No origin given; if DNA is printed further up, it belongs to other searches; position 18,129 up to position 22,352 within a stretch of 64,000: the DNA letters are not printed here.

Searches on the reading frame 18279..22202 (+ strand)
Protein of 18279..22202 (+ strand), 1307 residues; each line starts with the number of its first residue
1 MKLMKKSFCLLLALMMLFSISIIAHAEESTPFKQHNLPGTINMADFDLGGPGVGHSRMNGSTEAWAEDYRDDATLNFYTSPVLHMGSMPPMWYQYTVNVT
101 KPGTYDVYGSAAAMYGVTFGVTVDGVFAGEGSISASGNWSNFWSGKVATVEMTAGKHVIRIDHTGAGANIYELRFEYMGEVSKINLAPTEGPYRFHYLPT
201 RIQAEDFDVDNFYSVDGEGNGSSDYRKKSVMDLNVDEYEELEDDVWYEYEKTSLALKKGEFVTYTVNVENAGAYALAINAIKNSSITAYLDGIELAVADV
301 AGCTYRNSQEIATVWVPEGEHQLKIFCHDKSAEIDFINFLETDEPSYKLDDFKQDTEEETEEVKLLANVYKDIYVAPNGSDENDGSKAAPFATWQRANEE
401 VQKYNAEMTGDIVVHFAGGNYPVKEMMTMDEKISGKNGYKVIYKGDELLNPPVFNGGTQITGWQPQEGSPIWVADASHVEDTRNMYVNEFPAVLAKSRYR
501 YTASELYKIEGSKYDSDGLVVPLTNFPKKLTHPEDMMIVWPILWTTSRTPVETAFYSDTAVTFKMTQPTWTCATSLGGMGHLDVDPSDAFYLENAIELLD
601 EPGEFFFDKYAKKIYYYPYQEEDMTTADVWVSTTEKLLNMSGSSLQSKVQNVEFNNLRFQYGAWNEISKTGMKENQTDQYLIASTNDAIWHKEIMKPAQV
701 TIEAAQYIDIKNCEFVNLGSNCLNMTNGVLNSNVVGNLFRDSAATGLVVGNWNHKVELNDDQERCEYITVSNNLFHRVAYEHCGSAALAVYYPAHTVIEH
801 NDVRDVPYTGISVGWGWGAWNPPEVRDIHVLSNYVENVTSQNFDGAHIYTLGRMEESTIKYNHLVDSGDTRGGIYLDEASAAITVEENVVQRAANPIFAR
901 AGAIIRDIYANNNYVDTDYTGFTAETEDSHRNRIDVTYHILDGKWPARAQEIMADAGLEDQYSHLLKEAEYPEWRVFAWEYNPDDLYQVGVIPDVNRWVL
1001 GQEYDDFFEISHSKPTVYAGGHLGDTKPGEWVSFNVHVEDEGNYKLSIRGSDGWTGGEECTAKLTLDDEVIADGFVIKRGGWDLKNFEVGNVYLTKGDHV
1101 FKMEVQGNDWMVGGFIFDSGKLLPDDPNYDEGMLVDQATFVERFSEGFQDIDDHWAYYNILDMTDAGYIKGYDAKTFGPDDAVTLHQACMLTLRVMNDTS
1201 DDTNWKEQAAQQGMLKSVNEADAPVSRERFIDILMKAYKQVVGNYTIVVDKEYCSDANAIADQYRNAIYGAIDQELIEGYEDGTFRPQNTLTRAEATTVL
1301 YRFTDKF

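Call 4: search_protein_families(library=pfam, proteins=[window:18279-22202:+], max_evalue=0.01)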
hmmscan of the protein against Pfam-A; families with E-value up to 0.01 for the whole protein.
window:18279-22202:+ (1307 aa): 5 families
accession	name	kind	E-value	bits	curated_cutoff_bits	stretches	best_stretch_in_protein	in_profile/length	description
PF00395.25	SLH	-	2e-19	69.7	20.8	2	1255-1296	3-43/44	S-layer homology domain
PF03422.21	CBM_6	-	1.4e-15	58.2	28.9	2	92-175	33-123/125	Carbohydrate binding module (family 6)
PF21231.2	GH141_M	-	4.8e-11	43.2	27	1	471-618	3-155/156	GH141 insertion domain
PF16990.11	CBM_35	-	4.5e-06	27.4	28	0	1028-1110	34-110/121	Carbohydrate binding module (family 35)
PF13229.12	Beta_helix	-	2.6e-05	24.3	25.9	1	767-889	56-157/158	Right handed beta helix region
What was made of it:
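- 18279..22202 (+): GH141-type enzyme that is SLH-anchored (CBM6/35, GH141_M, beta-helix, SLH). It has no helix or beta module. Pfam, call 4.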

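Call 76: search_protein_families(library=ncbifam, proteins=[window:18279-22202:+], max_evalue=0.01)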
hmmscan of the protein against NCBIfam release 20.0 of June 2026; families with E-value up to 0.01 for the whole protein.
window:18279-22202:+ (1307 aa): 1 family
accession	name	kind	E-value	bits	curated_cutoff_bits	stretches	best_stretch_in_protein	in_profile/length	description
NF033190.2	inl_like_NEAT_1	exception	0.0068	14.7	1275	0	1260-1303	647-690/754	NEAT domain-containing leucine-rich repeat protein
